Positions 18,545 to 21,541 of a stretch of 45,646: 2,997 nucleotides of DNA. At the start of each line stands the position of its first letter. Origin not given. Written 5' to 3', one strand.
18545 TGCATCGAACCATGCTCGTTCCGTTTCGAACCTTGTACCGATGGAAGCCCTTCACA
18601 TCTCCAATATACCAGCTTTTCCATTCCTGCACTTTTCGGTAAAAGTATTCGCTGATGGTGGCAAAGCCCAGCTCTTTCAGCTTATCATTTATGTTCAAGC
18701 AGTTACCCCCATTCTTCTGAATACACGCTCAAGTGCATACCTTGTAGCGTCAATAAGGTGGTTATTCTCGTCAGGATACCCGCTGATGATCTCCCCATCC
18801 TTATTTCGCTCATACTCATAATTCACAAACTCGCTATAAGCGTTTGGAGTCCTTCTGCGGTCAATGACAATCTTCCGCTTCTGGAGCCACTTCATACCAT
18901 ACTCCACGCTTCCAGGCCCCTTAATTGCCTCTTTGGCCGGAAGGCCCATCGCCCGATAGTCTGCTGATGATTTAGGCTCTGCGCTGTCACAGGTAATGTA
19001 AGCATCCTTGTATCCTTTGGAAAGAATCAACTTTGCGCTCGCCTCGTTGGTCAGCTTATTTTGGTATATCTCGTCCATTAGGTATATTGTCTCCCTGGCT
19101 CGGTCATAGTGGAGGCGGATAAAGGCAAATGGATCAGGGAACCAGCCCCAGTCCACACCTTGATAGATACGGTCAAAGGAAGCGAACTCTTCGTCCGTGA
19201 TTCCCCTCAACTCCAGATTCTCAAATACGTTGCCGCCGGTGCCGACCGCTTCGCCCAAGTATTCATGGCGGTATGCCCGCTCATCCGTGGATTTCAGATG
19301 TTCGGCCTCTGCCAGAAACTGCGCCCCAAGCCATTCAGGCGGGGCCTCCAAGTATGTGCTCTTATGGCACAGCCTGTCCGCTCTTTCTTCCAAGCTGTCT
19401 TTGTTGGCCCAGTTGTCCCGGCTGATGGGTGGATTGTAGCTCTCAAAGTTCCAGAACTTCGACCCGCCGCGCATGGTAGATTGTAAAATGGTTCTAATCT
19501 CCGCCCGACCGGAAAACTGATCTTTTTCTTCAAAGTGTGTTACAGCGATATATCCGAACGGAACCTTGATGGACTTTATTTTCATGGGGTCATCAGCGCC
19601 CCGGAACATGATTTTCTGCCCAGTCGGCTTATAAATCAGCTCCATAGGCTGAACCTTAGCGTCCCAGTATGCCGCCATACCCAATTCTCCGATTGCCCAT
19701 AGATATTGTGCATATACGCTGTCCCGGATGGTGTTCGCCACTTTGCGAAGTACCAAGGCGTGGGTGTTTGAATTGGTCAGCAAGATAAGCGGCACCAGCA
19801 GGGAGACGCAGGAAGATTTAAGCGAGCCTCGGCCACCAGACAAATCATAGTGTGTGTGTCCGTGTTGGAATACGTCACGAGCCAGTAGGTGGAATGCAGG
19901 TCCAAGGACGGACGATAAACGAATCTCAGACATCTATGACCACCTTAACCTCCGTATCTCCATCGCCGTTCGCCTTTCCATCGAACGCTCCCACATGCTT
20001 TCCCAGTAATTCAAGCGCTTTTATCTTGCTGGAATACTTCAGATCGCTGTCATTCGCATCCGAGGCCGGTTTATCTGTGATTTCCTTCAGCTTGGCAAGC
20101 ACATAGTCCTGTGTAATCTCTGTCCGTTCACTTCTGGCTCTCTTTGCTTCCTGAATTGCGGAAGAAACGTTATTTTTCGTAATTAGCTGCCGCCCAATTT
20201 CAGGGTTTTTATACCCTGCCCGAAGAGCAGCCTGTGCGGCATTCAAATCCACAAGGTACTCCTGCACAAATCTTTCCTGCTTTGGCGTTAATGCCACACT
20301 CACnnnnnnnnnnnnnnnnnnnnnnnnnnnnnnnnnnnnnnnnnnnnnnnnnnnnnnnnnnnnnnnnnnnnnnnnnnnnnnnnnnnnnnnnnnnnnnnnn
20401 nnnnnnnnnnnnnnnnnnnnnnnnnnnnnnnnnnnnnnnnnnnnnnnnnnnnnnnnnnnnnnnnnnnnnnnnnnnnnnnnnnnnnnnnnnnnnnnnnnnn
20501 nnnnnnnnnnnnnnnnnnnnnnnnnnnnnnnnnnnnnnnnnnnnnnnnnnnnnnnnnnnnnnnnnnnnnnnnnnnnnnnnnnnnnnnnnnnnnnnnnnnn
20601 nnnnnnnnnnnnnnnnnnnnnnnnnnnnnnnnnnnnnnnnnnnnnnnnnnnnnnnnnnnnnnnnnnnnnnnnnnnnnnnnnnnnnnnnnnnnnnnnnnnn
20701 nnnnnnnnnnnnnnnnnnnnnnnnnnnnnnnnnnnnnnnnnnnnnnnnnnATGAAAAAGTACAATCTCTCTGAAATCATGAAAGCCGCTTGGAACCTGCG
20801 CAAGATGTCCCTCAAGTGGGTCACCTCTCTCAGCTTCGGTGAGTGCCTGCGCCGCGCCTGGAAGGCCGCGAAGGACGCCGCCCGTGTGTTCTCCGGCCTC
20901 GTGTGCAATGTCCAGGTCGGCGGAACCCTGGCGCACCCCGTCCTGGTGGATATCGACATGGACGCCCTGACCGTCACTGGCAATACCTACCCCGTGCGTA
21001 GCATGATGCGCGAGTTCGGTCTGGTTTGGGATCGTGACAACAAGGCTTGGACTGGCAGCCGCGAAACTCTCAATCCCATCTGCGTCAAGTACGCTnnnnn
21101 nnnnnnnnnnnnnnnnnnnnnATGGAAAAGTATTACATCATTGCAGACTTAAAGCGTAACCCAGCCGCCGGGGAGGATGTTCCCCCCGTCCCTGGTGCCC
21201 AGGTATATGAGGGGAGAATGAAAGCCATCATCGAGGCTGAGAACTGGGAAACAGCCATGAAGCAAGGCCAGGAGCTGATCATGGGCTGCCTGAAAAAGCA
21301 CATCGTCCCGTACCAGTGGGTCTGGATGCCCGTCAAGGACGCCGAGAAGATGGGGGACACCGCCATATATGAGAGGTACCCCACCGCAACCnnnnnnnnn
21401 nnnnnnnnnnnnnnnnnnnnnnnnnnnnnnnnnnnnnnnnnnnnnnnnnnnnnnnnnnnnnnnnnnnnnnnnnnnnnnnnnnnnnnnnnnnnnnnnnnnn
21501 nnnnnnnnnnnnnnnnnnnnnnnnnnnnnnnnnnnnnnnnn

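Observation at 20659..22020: Autonomous plus-strand three-gene cassette under a consensus promoter with palindromic operators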

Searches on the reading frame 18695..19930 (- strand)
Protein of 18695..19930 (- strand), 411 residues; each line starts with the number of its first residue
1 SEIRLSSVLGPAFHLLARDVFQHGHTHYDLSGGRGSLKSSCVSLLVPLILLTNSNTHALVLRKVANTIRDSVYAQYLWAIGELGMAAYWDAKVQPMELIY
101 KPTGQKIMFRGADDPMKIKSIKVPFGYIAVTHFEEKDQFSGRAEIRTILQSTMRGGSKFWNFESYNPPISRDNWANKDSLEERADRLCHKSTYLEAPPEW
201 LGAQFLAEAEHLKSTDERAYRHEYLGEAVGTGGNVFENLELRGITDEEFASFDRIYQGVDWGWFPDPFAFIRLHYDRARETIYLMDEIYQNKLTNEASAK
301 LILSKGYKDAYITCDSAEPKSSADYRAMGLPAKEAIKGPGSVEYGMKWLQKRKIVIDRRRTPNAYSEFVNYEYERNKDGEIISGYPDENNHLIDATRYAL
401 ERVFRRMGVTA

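Call 83: search_protein_families(library=phrogs, proteins=[window:18695-19930:-], max_evalue=0.001)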
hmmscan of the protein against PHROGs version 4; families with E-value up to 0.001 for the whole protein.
window:18695-19930:- (411 aa): 8 families
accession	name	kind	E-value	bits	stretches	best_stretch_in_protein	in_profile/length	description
phrog_3717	-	head and packaging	2.9e-48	165.7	1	9-272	7-269/277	terminase large subunit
phrog_5653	-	head and packaging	4.1e-46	158.2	1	229-404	4-181/199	terminase large subunit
phrog_2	-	head and packaging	1.1e-40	141.1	1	18-406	271-595/807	terminase large subunit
phrog_18557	-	head and packaging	1.8e-29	102.7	1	333-408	2-78/88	terminase large subunit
phrog_6672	-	head and packaging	5.1e-27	95.2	1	280-406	5-132/145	terminase large subunit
phrog_8711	-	head and packaging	2e-11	44.8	1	23-88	23-88/89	terminase large subunit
phrog_10250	-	head and packaging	0.00019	22.3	0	341-406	154-218/228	terminase large subunit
phrog_22023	-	unknown function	0.0004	21.7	1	165-292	28-150/153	-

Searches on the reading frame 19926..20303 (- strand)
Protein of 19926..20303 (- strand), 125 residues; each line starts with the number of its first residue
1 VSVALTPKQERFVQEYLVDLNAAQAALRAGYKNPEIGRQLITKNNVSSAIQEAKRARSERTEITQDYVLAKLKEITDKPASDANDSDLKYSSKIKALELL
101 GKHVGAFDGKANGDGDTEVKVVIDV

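Call 83: search_protein_families(library=phrogs, proteins=[window:19926-20303:-], max_evalue=0.001)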
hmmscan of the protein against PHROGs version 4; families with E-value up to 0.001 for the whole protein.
window:19926-20303:- (125 aa): 5 families
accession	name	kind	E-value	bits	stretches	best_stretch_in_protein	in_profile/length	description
phrog_51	-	head and packaging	7.1e-31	108.9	1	2-119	86-226/261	terminase small subunit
phrog_17390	-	unknown function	4.7e-08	33.8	1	5-54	3-55/69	-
phrog_2606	-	head and packaging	1.8e-06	28.5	1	5-72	89-160/310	terminase small subunit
phrog_641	-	head and packaging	6.5e-06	27.7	1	4-91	2-92/162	terminase small subunit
phrog_5334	-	head and packaging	0.00063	21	1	8-102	20-110/162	terminase small subunit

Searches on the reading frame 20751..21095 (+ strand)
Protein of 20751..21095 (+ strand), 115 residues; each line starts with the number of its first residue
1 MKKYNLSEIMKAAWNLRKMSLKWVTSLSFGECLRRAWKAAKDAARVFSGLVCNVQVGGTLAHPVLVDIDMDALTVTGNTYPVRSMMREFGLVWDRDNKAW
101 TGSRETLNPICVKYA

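Call 6: search_protein_families(library=pfam, proteins=[window:20751-21095:+], max_evalue=1)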
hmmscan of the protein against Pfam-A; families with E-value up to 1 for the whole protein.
window:20751-21095:+ (115 aa): 1 family
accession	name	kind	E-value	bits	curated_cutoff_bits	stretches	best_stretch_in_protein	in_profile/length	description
PF19799.5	DUF6282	-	0.0074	16.5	26.8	1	24-80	36-94/196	Family of unknown function (DUF6282)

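Call 7: search_protein_families(library=phrogs, proteins=[window:20751-21095:+], max_evalue=0.1)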
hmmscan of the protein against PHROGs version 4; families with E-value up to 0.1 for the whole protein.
window:20751-21095:+ (115 aa): 3 families
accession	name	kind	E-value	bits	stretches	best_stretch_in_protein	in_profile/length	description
phrog_8305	-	unknown function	6.2e-06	27.1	1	1-43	1-51/124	-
phrog_28198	-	unknown function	7e-06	27.2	1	1-41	1-37/79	-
phrog_10893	-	unknown function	0.037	14.9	1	38-80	48-89/153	-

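Call 15: find_homologous_proteins(query=window:20751-21095:+)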
Query window:20751-21095:+ (115 aa): 97 proteins with E <= 0.001 among 110 candidates.
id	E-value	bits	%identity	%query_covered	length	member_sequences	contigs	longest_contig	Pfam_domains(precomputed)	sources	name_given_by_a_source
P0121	3.4e-67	241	95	100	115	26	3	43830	-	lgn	-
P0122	5.1e-67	241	95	100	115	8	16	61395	-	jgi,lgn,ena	-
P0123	1.2e-64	233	95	100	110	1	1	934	-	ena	-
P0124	3.4e-59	216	83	100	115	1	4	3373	-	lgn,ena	-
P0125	1.9e-58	213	82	100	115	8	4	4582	-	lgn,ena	-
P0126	5.4e-58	212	81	98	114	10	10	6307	-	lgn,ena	-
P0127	7.4e-58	211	80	100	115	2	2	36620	-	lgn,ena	-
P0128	5.4e-57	209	79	100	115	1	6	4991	-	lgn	-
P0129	1.9e-56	207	78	100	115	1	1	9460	-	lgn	-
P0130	2.9e-56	206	79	100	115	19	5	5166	-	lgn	-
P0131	3.1e-56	206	87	100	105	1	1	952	-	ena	-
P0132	4.1e-56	206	80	100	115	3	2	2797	-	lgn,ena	-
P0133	4.8e-56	206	79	100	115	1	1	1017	-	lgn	-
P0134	4.9e-56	206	78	100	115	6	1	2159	-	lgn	-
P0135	1.3e-55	204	79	100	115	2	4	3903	-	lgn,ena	-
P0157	6.4e-51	189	73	100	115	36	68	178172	-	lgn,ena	-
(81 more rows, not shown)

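Call 17: find_encoding_contigs(protein=P0157, flank=5000, max_places=8)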
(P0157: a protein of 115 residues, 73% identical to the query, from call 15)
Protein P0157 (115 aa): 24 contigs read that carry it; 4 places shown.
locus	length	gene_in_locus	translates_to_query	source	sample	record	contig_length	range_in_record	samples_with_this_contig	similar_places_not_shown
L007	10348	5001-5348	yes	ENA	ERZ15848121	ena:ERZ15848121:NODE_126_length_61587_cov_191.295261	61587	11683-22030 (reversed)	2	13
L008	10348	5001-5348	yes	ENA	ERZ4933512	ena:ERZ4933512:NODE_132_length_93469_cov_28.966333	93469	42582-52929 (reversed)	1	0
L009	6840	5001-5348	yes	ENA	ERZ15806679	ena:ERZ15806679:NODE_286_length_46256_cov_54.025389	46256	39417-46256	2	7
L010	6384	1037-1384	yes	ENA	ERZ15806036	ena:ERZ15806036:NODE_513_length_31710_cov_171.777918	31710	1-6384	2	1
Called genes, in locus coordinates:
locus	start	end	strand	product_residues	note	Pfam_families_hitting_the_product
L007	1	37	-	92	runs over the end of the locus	-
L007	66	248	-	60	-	-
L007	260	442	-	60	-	-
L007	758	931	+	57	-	-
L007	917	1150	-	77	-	-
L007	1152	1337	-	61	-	PF12728:HTH_17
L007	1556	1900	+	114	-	-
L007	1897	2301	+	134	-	-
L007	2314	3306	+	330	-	PF14020:DUF4236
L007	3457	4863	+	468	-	PF13102:Phage_int_SAM_5 (faint), PF14659:Phage_int_SAM_3, PF01381:HTH_3 (weak), PF00589:Phage_integrase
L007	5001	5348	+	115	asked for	-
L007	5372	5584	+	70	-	-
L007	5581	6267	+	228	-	-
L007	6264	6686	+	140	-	-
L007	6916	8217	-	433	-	PF00165:HTH_AraC, PF12833:HTH_18, PF00165:HTH_AraC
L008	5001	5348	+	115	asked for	-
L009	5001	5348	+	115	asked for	-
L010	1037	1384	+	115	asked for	-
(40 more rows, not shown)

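Call 27: search_solved_structures(query=A2, max_evalue=1)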
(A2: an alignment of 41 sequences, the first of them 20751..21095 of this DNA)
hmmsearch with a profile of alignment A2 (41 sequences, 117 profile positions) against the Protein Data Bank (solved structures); distinct sequences matched with E-value up to 1: 2.
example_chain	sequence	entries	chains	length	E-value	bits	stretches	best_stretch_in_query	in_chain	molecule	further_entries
8e0l_A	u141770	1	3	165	0.0088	19.4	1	31-64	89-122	BGL06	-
4hb1_A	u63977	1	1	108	0.84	13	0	7-53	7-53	DHP1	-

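Call 34: predict_structure(alignment_id=A2)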
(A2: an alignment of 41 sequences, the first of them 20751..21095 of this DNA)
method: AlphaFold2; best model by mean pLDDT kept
length: 115 residues; sequences in the alignment: 41
mean_pLDDT: 88.8   pTM: 0.64
mean pLDDT of the five models: 88.8, 86.4, 76.3, 76.2, 73.5
residues with pLDDT >= 90: 67; 70-90: 45; 50-70: 2; < 50: 1
segments of 3 or more residues with pLDDT < 50: none
pLDDT, mean of each block of 10 residues (from residue 1): 78 93 92 91 85 87 90 91 90 92 90 86
secondary structure, 60 per line:
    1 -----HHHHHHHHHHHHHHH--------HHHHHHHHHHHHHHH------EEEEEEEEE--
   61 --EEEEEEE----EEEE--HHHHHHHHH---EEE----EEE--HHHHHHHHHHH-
elements in order: H6-20 H29-43 E50-58 E63-69 E74-77 H80-88 E92-94 E99-101 H104-114

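Call 38: fold_search(model_id=the predicted structure, library=pdb)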
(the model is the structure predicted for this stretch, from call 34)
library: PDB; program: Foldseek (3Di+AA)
matches with E <= 10: 177; with E <= 0.001: 0
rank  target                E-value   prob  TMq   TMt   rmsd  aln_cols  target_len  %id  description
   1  5ejq                  8.5e-01  0.06  0.20  0.08  10.9       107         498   12  Structure of Dictyostelium Discoideum Myosin VII MyTH4-FERM MF1 domain, mutant 2 (released 2016-07-06)
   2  6g2u_A                1.1e+00  0.04  0.16  0.06  11.3        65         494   11  Crystal structure of the human glutamate dehydrogenase 2 (hGDH2) (released 2019-04-10)
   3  9l5u_A                1.3e+00  0.05  0.21  0.19  15.4       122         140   11  Papain-like cysteine protease toxin/immunity pair (released 2025-06-04)
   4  8ar7_C                1.4e+00  0.04  0.18  0.06  11.5        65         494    9  Bovine glutamate dehydrogenase in ternary complex with the allosteric activators ADP and leucine (released 2022-10-05)
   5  8ar7_A                1.4e+00  0.04  0.18  0.06  11.5        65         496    9  Bovine glutamate dehydrogenase in ternary complex with the allosteric activators ADP and leucine (released 2022-10-05)
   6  3erm_A                1.6e+00  0.33  0.25  0.38   2.9        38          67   24  The crystal structure of a conserved protein with unknown function from Pseudomonas syringae pv. tomato str. DC3000 (released 2008-10-21)
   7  8ar8_A                1.6e+00  0.04  0.18  0.06  11.5        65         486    9  Bovine glutamate dehydrogenase in complex with ADP at 2.4 A resolution (released 2022-10-05)
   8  9blu_A                1.7e+00  0.08  0.25  0.07  15.9        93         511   11  Structure of the human mitochondrial Hsp70 (mortalin; R126W mutant) missing SBD-a lid bound to nucleotide exchange fac (released 2025-01-15)
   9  8ar8_E                1.7e+00  0.04  0.18  0.06  11.5        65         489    9  Bovine glutamate dehydrogenase in complex with ADP at 2.4 A resolution (released 2022-10-05)
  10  8ar8_C                1.7e+00  0.04  0.17  0.06  11.4        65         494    9  Bovine glutamate dehydrogenase in complex with ADP at 2.4 A resolution (released 2022-10-05)
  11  8ar8_D                1.7e+00  0.04  0.17  0.06  11.4        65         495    9  Bovine glutamate dehydrogenase in complex with ADP at 2.4 A resolution (released 2022-10-05)
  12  8ar8_B                1.7e+00  0.04  0.17  0.06  11.5        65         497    9  Bovine glutamate dehydrogenase in complex with ADP at 2.4 A resolution (released 2022-10-05)
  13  6g2u_B                2.0e+00  0.04  0.20  0.07  11.3        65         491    6  Crystal structure of the human glutamate dehydrogenase 2 (hGDH2) (released 2019-04-10)
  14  6g2u_D                2.0e+00  0.03  0.18  0.06  11.3        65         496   11  Crystal structure of the human glutamate dehydrogenase 2 (hGDH2) (released 2019-04-10)
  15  3erm_B                2.1e+00  0.28  0.25  0.39   2.8        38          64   24  The crystal structure of a conserved protein with unknown function from Pseudomonas syringae pv. tomato str. DC3000 (released 2008-10-21)
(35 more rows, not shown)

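Call 50: search_protein_families(library=padloc, proteins=[window:20751-21095:+], max_evalue=1)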
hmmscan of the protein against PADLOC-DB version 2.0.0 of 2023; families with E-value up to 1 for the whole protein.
window:20751-21095:+ (115 aa): 0 families

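Call 51: search_protein_families(library=ncbifam, proteins=[window:20751-21095:+], max_evalue=1)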
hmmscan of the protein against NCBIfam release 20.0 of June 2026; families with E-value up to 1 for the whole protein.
window:20751-21095:+ (115 aa): 1 family
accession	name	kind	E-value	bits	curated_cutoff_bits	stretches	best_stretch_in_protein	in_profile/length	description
NF033948.0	AcrIIA3_fam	equivalog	4.2e-05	23.6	70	1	4-43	1-50/119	anti-CRISPR protein AcrIIA3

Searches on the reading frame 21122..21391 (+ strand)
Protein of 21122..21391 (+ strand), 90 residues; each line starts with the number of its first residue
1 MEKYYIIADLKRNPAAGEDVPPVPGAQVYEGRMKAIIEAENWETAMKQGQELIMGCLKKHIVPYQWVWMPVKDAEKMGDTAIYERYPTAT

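Call 88: search_solved_structures(query=A5, max_evalue=10)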
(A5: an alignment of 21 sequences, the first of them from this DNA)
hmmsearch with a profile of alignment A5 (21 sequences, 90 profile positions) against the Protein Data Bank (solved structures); distinct sequences matched with E-value up to 10: 6.
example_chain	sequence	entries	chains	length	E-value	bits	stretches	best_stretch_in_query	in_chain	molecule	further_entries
7smj_A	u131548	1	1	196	0.037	17.4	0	34-52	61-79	AI-designed TIM-barrel F2N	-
7mcc_A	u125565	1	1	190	0.049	17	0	33-52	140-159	AI-designed TIM-barrel F2C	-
3mx8_A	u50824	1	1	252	0.2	15.1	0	54-89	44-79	Ribonuclease pancreatic, LINKER, Ribonuclease pancreatic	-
3mwr_A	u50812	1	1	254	0.2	15.1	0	54-89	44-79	Ribonuclease pancreatic, LINKER, Ribonuclease pancreatic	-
3mwq_A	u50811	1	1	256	0.21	15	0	54-89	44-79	Ribonuclease pancreatic, LINKER, Ribonuclease pancreatic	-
5cwp_A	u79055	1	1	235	0.23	14.9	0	51-80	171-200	Designed helical repeat protein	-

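Call 89: search_protein_families(library=pfam, alignment_id=A5, max_evalue=1)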
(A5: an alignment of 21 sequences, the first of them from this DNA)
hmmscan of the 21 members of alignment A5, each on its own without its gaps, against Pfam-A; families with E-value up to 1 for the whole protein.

A. member 1, seq(90 aa): 0 families

B. families by the number of members that match (of 21 scanned): 8 families
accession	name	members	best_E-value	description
PF25052.1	AtDEF-like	2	0.038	Defensin-like family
PF22628.2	zf-CCCH_10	1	0.013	ZAP-like CCCH zinc finger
PF08038.17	Tom7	1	0.1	TOM7 family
PF09100.16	Qn_am_d_aIV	1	0.12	Quinohemoprotein amine dehydrogenase, alpha subunit domain IV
PF21919.2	P23-45_portal_barrel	1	0.13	Phage P23-45 portal protein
PF04117.17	Mpv17_PMP22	1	0.16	Mpv17 / PMP22 family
PF17890.6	WW_like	1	0.21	Peptidoglycan hydrolase LytB WW-like domain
PF04176.18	TIP41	1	0.24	TIP41-like family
